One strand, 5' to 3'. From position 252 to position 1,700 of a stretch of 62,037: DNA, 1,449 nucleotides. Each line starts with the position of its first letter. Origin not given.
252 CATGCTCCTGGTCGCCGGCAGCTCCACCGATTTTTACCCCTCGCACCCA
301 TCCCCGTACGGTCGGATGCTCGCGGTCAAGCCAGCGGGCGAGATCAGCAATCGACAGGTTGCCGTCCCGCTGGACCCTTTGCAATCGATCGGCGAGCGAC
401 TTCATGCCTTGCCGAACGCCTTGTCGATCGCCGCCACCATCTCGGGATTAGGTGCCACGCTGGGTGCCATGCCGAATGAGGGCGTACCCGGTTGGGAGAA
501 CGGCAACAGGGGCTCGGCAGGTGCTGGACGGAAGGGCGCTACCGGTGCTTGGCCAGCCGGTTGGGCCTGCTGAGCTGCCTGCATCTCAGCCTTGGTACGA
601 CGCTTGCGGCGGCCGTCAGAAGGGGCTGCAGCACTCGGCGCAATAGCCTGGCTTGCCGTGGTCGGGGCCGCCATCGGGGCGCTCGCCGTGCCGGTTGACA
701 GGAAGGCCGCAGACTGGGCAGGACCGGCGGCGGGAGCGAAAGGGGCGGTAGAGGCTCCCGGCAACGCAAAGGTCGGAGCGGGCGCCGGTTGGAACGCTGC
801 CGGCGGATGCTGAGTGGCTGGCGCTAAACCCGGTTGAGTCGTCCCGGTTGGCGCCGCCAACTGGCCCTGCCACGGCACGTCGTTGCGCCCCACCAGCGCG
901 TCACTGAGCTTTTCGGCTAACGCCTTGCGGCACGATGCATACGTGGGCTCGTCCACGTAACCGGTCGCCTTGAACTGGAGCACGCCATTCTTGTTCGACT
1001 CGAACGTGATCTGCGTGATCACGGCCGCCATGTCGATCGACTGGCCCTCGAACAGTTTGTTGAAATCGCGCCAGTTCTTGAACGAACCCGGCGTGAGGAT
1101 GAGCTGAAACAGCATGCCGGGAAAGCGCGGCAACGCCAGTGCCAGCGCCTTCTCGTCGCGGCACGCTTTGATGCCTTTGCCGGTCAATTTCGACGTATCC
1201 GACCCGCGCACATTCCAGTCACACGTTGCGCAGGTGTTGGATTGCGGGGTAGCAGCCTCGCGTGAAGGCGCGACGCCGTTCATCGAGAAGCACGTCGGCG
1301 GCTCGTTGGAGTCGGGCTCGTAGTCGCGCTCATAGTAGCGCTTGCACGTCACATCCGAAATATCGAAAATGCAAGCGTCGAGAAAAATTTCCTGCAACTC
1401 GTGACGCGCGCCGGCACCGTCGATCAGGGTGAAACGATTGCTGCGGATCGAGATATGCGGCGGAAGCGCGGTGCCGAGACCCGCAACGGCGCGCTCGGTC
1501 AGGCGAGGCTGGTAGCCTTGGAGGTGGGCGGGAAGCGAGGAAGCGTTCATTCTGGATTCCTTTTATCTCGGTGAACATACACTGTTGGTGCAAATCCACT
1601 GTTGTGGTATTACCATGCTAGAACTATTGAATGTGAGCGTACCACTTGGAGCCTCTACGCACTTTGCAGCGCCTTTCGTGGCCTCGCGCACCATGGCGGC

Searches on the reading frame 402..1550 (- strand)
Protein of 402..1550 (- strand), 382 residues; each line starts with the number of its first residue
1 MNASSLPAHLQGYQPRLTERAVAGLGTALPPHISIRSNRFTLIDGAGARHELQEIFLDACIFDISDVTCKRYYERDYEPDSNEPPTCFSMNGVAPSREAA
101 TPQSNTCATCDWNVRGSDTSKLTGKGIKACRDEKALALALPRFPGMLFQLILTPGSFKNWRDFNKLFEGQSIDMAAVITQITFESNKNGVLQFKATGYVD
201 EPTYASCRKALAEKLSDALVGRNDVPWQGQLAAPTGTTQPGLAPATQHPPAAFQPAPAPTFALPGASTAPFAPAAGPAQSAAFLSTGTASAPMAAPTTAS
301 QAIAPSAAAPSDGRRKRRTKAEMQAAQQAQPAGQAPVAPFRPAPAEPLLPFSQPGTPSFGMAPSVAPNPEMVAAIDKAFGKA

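Call 16: search_protein_families(library=phrogs, proteins=[window:402-1550:-], max_evalue=0.00001)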
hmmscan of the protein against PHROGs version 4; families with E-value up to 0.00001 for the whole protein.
window:402-1550:- (382 aa): 2 families
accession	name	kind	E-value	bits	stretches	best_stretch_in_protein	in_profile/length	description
phrog_27714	-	unknown function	6e-18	66.4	1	4-253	38-285/292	-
phrog_23155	-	unknown function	6.4e-08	33.2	1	70-190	80-193/255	-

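Call 53: search_protein_families(library=pfam, proteins=[window:402-1550:-], max_evalue=0.01)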
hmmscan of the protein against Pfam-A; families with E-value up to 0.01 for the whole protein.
window:402-1550:- (382 aa): 0 families
